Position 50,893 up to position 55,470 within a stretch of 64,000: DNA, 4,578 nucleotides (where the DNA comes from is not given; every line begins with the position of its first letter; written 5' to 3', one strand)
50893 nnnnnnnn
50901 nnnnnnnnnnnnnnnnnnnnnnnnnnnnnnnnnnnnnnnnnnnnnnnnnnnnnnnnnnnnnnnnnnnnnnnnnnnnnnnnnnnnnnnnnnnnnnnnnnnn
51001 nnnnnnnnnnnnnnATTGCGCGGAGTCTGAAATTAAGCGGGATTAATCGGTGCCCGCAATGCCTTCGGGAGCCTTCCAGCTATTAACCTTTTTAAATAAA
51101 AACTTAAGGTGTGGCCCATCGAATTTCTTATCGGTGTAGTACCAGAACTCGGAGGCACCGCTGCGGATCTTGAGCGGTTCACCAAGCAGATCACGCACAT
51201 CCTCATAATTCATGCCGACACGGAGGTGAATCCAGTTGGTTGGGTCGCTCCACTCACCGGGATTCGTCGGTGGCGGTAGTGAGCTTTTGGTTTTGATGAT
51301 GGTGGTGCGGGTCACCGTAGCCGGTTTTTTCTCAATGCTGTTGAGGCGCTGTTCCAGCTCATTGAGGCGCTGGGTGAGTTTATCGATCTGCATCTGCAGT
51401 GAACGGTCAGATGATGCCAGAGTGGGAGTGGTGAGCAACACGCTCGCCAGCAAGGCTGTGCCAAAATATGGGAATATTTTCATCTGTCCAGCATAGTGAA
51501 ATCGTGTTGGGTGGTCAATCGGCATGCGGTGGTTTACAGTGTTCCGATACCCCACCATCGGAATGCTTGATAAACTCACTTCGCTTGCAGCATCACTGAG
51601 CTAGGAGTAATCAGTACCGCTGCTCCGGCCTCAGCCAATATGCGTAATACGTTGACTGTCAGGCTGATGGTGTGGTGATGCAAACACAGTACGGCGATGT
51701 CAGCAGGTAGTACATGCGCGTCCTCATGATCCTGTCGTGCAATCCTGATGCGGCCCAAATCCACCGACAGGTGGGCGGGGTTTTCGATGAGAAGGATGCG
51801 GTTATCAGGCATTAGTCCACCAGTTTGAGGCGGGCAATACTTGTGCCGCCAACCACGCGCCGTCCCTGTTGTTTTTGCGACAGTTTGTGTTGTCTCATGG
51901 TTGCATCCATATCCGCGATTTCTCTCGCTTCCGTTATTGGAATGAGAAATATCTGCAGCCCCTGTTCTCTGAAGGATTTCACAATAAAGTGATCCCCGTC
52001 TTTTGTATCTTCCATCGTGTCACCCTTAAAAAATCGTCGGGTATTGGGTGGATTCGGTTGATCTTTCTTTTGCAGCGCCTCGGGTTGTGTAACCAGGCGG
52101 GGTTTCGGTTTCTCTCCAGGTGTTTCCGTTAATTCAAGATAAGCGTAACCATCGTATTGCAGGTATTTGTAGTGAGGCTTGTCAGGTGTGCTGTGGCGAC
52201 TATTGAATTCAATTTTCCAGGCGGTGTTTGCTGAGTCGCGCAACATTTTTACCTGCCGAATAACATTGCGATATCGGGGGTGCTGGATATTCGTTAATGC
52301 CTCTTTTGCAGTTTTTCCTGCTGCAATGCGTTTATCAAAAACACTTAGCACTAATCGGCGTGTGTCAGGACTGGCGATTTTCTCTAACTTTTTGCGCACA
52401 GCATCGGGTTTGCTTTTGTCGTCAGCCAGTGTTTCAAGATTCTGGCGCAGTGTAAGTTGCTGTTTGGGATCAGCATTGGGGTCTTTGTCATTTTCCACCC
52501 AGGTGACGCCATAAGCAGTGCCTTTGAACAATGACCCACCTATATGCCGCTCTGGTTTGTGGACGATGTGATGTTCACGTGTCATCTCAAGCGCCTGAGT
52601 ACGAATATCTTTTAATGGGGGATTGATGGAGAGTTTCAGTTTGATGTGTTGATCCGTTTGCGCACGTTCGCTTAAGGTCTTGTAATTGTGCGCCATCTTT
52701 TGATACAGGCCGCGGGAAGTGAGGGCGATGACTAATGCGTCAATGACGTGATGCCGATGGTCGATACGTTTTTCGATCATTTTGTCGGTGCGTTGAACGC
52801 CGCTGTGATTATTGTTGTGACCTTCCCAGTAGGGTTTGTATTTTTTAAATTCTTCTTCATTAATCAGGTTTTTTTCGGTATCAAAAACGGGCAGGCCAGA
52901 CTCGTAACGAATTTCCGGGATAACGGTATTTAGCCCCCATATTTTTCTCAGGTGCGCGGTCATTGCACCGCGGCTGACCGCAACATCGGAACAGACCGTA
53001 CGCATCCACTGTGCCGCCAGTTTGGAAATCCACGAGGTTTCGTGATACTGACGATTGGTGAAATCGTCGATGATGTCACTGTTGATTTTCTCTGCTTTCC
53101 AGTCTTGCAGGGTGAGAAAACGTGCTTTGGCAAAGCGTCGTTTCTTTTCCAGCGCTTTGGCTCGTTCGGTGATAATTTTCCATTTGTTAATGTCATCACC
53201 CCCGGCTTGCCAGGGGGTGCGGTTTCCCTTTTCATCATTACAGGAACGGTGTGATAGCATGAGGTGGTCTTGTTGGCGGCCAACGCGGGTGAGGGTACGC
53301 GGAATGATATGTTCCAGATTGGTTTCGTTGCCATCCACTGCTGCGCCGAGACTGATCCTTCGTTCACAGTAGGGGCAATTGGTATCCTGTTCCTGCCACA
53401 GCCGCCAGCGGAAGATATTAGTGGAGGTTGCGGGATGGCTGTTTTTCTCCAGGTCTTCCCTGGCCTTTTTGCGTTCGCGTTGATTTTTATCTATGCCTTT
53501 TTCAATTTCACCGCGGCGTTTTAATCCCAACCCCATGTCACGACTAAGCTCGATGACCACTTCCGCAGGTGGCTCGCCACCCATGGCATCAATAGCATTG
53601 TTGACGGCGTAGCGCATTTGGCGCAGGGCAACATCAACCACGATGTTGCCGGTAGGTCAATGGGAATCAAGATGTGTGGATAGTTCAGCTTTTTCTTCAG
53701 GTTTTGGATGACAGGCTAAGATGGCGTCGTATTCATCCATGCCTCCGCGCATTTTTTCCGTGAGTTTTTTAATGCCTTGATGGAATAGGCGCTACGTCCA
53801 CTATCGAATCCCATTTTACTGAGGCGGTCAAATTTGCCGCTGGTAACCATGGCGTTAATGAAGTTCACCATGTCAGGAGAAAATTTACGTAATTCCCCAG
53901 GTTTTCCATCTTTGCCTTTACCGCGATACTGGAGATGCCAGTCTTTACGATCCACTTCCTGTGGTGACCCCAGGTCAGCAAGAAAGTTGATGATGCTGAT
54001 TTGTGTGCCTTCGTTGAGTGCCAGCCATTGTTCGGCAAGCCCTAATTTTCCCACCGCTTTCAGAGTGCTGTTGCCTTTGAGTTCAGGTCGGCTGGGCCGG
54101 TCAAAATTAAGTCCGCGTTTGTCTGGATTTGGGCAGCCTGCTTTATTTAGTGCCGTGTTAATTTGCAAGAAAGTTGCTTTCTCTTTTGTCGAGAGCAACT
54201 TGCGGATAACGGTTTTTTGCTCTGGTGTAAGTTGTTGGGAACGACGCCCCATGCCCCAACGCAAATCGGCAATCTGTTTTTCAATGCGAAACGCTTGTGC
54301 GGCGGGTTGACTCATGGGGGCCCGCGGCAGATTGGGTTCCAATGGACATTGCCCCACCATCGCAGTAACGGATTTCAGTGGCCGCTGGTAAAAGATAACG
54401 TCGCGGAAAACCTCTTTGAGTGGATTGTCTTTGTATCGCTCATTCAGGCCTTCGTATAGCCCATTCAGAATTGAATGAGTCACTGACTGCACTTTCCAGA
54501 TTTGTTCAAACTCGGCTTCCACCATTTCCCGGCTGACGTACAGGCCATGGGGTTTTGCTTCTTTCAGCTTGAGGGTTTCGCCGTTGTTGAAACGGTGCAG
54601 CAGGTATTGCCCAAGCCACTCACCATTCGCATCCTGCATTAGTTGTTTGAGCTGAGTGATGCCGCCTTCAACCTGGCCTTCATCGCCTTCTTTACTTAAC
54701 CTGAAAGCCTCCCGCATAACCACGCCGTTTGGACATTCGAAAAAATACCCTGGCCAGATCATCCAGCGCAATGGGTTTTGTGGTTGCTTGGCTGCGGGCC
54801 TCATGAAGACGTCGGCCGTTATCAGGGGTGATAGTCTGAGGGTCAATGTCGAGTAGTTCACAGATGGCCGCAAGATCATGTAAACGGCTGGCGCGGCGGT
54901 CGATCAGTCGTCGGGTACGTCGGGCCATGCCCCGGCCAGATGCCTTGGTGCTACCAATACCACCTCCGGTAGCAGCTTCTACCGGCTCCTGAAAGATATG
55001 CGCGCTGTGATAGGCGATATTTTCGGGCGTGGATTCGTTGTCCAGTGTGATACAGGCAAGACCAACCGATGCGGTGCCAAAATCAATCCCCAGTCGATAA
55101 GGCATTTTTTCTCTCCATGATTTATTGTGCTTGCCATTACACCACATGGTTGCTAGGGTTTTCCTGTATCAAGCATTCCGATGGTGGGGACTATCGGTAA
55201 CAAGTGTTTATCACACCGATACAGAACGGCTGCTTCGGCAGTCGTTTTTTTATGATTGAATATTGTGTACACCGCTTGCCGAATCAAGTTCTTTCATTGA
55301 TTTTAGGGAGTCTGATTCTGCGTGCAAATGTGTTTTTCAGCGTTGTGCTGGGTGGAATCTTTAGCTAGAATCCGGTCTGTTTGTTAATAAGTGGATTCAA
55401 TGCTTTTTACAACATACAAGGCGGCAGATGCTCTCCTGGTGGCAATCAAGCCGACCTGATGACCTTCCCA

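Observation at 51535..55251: Relic type II-C CRISPR-Cas locus: cas9 pseudogene, cas1 stub, no cas2 and no array, bracketed by a repeat/anti-repeat-like inverted repeat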

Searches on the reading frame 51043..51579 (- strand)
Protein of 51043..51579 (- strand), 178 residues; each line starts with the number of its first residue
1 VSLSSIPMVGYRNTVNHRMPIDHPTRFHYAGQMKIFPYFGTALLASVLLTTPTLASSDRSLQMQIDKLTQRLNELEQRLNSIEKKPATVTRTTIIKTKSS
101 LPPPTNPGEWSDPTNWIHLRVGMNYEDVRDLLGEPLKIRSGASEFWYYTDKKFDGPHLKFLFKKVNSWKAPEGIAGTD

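Call 6: search_protein_families(library=pfam, proteins=[window:51043-51579:-], max_evalue=0.01)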
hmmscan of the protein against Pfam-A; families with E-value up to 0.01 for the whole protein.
window:51043-51579:- (178 aa): 1 family
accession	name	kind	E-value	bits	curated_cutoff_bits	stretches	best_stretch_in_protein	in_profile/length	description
PF04355.18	BamE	-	9.4e-06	25.8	23.2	1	118-155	11-48/71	Outer membrane protein assembly factor BamE domain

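Call 43: search_protein_families(library=ncbifam, proteins=[window:51043-51483:-], max_evalue=0.001)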
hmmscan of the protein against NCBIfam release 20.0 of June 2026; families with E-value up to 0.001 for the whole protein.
window:51043-51483:- (146 aa): 0 families

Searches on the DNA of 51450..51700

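Call 51: search_rna_families(source=window, start=51450, end=51700, threshold=evalue, max_evalue=1)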
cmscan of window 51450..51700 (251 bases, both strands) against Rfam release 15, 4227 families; matches with E-value up to 1: 0.
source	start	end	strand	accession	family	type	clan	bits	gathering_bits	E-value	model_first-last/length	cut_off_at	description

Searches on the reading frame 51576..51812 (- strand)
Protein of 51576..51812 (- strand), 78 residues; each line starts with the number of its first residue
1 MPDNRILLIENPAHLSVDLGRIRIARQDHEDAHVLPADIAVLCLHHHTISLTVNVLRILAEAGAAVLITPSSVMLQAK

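Call 6: search_protein_families(library=pfam, proteins=[window:51576-51812:-], max_evalue=0.01)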
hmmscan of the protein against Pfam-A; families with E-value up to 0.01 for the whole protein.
window:51576-51812:- (78 aa): 0 families

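Call 43: search_protein_families(library=ncbifam, proteins=[window:51576-51812:-], max_evalue=0.001)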
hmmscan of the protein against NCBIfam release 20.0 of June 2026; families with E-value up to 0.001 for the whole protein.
window:51576-51812:- (78 aa): 1 family
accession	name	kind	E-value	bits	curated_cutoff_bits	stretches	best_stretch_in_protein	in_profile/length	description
TIGR03639.1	cas1_NMENI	exception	2e-05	24.1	120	1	5-72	2-68/278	type II CRISPR-associated endonuclease Cas1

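Call 59: list_cluster_members(proteins=[P0001, window:51576-51812:-, window:51812-53641:-])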
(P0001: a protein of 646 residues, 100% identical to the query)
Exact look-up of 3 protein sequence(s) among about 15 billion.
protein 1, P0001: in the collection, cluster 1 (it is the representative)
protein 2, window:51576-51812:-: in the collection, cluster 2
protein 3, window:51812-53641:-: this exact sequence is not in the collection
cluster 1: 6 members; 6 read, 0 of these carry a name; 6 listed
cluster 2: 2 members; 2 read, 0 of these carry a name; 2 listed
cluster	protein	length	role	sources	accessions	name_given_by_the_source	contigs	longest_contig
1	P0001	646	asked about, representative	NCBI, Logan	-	-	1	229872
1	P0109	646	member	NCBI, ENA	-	-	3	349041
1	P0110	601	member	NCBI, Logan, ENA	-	-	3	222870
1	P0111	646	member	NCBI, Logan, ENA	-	-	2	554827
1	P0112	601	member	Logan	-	-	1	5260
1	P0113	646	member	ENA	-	-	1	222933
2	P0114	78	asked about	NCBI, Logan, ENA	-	-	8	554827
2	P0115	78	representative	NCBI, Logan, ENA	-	-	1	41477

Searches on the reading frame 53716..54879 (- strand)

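Call 6: search_protein_families(library=pfam, proteins=[window:53716-54879:-], max_evalue=0.01)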
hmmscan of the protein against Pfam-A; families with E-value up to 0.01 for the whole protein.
window:53716-54879:- (387 aa): 1 family
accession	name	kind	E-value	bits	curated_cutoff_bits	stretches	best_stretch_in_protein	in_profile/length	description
PF18470.6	Cas9_a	-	1.7e-18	67.5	26.9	1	172-372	4-190/221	Cas9 alpha-helical lobe domain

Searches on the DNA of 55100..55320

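Call 52: search_rna_families(source=window, start=55100, end=55320, threshold=evalue, max_evalue=1)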
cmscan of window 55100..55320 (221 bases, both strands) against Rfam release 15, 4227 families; matches with E-value up to 1: 3.
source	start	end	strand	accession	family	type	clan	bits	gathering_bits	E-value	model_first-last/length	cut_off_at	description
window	55115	55173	-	RF02678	Hatchet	Gene; ribozyme;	-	19.2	51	0.14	1-133/133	no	Hatchet ribozyme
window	55170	55252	+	RF02631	Hrs13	Gene; sRNA;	-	16.5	52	0.078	1-82/82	no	Hfq-regulated sRNA 13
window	55250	55317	+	RF02292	TtnuCD16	Gene; snRNA; snoRNA; CD-box;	-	14.7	75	0.95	1-58/58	no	Tetrahymena snoRNA TtnuCD16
